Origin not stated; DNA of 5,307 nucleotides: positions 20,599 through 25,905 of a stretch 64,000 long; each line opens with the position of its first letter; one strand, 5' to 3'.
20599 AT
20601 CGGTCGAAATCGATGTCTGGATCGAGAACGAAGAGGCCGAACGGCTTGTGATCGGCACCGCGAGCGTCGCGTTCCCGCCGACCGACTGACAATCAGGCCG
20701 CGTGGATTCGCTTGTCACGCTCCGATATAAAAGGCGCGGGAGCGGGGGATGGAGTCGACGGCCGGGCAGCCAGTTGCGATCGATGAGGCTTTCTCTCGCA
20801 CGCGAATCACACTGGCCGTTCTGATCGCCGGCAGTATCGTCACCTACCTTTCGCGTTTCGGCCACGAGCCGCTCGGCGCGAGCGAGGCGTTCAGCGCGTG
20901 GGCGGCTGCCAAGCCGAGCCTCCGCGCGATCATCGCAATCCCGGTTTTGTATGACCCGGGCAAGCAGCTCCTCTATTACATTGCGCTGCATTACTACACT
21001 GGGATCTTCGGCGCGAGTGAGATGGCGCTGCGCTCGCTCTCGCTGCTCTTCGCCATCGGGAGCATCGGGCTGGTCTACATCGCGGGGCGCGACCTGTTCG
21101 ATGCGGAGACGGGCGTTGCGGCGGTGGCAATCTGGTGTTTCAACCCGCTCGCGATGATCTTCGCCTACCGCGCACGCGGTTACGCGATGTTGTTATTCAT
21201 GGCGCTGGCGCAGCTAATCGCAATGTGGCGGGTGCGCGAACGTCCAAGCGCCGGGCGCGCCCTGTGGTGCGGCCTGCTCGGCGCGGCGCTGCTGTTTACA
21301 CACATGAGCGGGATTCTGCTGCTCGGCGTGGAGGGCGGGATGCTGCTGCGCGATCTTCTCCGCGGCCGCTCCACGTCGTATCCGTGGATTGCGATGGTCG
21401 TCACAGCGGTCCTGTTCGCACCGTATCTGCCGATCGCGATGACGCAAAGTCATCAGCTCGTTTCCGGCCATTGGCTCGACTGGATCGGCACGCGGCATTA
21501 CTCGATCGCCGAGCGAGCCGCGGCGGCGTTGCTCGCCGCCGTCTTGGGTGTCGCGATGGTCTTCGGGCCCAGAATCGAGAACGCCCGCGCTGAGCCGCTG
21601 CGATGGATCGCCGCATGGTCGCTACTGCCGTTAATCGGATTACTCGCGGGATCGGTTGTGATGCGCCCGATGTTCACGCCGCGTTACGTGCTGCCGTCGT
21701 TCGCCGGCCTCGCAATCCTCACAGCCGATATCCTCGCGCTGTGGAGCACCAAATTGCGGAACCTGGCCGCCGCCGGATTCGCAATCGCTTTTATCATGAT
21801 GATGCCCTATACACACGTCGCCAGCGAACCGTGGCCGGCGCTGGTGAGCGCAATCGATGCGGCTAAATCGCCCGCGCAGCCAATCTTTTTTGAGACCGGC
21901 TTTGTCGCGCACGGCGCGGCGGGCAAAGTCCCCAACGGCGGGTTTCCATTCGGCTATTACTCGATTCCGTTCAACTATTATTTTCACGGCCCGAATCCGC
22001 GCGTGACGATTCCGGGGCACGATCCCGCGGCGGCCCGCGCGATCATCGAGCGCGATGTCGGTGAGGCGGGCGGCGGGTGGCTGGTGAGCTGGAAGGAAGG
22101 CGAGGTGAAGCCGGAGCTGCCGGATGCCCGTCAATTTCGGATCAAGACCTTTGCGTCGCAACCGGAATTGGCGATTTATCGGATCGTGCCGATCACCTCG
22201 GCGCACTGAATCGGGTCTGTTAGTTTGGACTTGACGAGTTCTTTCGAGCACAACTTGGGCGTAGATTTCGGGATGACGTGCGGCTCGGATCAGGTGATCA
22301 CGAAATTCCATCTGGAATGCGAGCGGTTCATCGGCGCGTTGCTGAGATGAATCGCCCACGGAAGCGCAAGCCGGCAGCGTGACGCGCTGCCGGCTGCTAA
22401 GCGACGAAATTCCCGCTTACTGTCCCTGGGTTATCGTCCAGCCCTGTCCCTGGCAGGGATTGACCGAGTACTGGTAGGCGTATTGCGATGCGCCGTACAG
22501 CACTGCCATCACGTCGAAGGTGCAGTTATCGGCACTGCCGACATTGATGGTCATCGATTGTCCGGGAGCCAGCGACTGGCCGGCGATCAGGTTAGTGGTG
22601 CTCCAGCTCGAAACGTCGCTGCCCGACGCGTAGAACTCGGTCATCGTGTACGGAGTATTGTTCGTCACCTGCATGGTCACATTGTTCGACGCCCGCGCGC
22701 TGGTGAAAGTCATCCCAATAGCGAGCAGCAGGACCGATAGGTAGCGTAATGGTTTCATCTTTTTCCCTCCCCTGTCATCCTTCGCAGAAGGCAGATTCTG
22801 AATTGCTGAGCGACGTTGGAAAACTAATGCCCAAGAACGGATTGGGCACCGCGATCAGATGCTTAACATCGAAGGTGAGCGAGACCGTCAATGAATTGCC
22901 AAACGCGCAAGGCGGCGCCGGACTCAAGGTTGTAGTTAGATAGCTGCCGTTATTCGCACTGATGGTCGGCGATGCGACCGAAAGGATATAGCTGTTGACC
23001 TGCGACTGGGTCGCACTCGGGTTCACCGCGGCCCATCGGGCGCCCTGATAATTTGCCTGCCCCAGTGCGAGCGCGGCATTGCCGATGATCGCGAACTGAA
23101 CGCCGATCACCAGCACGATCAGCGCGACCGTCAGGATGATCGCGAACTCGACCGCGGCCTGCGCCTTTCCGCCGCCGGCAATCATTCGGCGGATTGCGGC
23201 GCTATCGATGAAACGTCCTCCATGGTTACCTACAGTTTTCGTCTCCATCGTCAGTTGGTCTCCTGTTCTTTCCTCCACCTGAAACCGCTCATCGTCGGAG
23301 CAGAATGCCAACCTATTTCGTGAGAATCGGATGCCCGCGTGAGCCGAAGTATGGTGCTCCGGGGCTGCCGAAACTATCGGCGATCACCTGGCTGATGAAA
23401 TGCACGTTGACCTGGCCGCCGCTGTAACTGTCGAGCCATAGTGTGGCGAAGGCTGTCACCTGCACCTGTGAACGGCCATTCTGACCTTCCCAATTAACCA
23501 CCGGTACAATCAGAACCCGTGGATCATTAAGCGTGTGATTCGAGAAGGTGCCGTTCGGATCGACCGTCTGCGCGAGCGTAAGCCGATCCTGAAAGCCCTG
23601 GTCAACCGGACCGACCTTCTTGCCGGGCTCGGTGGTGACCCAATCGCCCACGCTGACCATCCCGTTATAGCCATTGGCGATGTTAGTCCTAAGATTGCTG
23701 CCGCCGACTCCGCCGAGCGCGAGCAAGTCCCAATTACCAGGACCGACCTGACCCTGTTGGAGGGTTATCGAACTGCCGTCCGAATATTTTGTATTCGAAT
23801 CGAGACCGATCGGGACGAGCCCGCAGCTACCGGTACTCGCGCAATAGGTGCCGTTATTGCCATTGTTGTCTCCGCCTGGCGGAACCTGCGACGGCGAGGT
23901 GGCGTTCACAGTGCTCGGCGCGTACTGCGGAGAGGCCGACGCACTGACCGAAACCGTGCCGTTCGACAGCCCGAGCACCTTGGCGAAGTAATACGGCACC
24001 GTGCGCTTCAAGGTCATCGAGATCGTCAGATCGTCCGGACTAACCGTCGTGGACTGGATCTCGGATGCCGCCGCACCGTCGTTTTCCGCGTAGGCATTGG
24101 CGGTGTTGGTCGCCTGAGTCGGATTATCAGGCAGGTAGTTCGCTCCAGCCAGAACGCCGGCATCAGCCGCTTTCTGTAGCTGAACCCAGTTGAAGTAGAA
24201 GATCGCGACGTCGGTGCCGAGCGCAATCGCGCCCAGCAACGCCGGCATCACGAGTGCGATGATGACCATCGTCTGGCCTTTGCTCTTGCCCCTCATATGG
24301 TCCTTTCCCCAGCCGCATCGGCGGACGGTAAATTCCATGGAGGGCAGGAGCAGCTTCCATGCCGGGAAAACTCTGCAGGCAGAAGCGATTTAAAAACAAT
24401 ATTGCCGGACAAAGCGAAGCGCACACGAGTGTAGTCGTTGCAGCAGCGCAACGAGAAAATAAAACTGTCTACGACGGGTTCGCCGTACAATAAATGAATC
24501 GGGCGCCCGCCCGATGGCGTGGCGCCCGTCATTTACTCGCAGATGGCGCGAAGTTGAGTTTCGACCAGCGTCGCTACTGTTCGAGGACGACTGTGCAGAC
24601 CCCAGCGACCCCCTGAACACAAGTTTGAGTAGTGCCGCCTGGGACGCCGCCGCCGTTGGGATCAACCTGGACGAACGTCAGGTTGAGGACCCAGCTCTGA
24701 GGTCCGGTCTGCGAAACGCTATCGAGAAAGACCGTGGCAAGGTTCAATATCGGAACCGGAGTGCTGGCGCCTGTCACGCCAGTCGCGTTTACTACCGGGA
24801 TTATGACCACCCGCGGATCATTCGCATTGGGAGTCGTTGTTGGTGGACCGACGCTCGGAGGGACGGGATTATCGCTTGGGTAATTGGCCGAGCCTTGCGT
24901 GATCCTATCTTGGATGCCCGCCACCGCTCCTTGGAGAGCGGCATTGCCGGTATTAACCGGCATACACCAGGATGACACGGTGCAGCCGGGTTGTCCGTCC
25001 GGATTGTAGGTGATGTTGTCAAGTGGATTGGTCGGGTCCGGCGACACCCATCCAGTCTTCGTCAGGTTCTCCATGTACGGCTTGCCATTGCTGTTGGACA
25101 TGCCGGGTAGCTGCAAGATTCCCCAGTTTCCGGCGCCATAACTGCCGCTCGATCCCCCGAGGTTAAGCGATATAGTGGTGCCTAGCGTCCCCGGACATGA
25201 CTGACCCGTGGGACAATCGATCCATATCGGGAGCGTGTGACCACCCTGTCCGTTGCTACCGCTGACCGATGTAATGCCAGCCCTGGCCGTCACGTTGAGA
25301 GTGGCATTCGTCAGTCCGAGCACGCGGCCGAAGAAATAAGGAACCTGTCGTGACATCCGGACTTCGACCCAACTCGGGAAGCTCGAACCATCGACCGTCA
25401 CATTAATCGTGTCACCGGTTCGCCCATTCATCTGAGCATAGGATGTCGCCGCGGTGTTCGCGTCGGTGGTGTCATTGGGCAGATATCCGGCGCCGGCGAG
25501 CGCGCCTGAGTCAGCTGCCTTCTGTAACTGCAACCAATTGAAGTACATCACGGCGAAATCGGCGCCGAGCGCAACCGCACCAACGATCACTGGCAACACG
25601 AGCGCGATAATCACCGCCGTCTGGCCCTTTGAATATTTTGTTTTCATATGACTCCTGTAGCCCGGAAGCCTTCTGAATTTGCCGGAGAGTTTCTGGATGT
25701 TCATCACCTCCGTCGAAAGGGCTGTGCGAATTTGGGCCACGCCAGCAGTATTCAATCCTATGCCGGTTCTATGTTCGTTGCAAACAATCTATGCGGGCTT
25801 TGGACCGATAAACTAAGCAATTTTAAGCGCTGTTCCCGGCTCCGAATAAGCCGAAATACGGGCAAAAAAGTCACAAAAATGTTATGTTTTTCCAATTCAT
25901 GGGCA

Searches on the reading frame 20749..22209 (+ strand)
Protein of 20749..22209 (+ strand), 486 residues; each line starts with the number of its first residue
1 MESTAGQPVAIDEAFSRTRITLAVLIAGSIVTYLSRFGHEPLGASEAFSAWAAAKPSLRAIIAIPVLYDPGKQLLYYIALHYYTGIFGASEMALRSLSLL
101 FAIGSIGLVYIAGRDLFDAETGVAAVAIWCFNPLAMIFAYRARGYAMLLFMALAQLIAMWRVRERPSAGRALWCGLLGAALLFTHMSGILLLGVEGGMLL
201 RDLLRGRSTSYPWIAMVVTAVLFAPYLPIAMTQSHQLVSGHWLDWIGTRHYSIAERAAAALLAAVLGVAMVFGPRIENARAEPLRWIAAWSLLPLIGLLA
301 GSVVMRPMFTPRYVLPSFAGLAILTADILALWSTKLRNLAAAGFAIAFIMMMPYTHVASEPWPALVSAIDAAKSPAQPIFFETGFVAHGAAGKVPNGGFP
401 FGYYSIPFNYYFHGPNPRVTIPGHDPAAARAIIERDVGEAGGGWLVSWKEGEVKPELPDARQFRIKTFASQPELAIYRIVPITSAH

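Call 38: search_protein_families(library=pfam, max_evalue=0.00001, proteins=[window:20749-22209:+])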
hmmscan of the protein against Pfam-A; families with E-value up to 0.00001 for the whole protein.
window:20749-22209:+ (486 aa): 1 family
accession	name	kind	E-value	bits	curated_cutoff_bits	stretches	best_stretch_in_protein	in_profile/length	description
PF13231.12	PMT_2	-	1.8e-07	31.9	26.1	1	81-227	11-158/160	Dolichyl-phosphate-mannose-protein mannosyltransferase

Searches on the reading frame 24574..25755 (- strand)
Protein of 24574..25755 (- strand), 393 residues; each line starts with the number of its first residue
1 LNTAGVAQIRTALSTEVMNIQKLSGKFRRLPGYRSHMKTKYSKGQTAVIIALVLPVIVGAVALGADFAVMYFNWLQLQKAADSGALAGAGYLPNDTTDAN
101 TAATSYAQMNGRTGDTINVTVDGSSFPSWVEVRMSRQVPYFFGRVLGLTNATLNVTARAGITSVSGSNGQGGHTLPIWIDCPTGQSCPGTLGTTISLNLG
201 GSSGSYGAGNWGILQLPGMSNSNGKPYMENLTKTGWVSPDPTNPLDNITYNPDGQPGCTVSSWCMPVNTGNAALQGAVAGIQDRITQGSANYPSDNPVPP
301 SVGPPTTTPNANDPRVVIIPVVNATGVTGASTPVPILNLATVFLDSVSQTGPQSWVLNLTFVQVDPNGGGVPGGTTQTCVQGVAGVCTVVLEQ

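Call 38: search_protein_families(library=pfam, max_evalue=0.00001, proteins=[window:24574-25755:-])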
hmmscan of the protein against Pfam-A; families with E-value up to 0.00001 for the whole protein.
window:24574-25755:- (393 aa): 1 family
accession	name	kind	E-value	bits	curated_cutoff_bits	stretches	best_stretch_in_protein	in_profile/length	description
PF09977.15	Tad_C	-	3.9e-06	28.2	22.1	1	83-159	23-93/93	Putative Tad-like Flp pilus-assembly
